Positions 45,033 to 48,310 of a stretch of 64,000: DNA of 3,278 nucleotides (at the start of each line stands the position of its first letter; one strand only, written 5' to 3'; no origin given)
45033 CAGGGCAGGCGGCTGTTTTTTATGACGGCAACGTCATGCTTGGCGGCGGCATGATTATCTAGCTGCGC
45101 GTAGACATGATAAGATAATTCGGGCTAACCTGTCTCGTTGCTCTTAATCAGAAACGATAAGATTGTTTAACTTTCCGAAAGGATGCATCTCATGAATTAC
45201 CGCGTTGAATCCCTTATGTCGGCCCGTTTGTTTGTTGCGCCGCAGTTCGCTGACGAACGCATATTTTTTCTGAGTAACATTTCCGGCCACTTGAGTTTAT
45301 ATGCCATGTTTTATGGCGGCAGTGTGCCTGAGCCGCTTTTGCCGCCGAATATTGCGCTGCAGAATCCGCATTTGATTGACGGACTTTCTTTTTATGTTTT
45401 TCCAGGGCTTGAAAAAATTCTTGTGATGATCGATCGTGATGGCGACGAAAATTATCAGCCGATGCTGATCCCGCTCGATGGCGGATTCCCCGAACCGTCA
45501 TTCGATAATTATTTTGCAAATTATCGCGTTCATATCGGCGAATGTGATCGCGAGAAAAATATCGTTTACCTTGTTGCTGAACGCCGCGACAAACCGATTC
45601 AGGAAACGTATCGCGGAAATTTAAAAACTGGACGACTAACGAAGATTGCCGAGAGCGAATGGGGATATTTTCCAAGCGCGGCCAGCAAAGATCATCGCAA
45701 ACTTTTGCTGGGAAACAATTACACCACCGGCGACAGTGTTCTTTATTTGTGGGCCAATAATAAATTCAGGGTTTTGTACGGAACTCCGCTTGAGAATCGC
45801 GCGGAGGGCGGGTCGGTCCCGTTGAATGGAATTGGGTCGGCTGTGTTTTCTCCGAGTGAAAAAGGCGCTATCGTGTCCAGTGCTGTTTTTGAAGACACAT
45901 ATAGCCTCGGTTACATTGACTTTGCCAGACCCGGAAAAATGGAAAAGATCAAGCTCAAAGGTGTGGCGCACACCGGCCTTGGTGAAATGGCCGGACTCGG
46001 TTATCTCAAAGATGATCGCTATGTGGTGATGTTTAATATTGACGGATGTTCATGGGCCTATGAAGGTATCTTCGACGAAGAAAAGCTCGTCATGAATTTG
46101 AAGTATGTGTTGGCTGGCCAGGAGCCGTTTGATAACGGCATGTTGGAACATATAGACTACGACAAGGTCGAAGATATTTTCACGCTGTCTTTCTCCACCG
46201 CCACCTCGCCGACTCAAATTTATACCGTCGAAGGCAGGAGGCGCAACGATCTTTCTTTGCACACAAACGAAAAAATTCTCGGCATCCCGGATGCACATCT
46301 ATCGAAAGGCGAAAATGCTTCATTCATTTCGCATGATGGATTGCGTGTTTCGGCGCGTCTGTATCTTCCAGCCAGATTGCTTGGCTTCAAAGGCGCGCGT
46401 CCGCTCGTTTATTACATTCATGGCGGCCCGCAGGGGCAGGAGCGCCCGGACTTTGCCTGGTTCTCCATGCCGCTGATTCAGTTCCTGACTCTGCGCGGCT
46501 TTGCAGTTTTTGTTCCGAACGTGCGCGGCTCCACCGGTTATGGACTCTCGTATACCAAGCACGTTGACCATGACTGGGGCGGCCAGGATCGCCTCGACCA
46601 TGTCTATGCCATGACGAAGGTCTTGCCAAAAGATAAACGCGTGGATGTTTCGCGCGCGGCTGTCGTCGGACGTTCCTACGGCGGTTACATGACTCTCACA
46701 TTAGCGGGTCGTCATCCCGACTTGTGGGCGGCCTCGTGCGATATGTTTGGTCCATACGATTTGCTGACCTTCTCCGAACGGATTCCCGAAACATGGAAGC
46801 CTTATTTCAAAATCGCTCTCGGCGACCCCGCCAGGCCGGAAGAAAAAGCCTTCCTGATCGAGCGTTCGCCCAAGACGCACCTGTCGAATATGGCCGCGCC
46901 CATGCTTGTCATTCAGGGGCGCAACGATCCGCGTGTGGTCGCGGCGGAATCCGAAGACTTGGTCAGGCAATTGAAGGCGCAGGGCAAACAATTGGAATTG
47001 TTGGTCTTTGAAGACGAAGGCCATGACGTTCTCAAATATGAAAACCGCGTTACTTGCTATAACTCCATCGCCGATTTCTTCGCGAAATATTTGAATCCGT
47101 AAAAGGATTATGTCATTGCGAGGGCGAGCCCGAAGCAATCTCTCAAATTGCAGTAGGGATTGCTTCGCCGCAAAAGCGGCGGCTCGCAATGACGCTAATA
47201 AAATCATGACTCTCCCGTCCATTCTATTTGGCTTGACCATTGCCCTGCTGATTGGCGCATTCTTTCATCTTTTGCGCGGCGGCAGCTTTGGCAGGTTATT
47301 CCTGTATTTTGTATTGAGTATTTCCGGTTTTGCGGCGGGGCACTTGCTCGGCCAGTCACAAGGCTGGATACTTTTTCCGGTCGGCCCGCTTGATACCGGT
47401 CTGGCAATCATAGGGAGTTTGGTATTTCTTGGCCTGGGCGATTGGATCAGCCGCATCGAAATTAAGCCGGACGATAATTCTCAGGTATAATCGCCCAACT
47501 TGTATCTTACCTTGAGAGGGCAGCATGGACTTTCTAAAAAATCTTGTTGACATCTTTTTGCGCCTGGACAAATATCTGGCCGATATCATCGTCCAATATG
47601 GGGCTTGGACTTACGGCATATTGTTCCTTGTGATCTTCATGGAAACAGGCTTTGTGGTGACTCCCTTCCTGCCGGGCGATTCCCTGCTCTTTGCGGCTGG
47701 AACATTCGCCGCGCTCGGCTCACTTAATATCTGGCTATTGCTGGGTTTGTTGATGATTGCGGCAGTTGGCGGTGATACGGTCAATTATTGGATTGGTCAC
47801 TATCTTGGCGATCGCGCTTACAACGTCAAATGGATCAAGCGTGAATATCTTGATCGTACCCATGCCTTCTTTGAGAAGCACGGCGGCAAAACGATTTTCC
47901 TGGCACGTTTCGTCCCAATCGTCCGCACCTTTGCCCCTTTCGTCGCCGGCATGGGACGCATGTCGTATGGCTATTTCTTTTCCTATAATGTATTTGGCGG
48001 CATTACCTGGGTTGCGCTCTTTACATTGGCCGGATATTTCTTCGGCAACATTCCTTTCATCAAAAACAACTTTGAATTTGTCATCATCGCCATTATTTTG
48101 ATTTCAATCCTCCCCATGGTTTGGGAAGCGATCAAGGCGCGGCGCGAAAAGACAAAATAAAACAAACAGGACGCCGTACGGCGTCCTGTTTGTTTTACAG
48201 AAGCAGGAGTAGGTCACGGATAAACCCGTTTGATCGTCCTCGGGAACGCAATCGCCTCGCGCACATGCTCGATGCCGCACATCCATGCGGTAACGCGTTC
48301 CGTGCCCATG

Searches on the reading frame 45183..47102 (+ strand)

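Call 6: search_protein_families(library=ncbifam, proteins=[window:45183-47102:+])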
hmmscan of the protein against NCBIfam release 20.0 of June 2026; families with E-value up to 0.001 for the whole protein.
window:45183-47102:+ (639 aa): 5 families
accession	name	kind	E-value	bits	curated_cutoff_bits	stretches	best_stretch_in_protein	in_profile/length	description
NF053518.1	DipepPtdsDpp5Prph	equivalog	2.1e-27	95.9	900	1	316-637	337-654/655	dipeptidyl-peptidase Dpp5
NF050058.1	e_dPHAscl_type1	hypoth_equivalog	1e-13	51.4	150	1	385-599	4-206/276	extracellular catalytic domain type 1 short-chain-length polyhydroxyalkanoate depolymerase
TIGR01840.1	esterase_phb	subfamily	2.9e-08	33.5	107.85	1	393-524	3-129/213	PHB depolymerase family esterase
NF007857.0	PRK10566.1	equivalog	8e-07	29.1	201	1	468-637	85-249/249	esterase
NF033523.0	lasso_peptidase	equivalog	1.1e-06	27.7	400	1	432-634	429-634/638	Atxe2 family lasso peptide isopeptidase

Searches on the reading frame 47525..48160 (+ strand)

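Call 6: search_protein_families(library=ncbifam, proteins=[window:47525-48160:+])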
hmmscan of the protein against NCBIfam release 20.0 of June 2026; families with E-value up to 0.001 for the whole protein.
window:47525-48160:+ (211 aa): 3 families
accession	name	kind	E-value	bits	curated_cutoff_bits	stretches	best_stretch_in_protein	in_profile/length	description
NF008102.0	PRK10847.1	equivalog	1.4e-82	276.7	236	1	1-210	1-215/219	DedA family protein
NF052604.1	UndecprPTUtpABac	equivalog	1.6e-14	54.5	250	1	49-203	29-189/198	undecaprenyl phosphate transporter UptA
NF052605.1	UndecprPTUptAStph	equivalog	1.6e-12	47.8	300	1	18-200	5-193/197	undecaprenyl phosphate transporter UptA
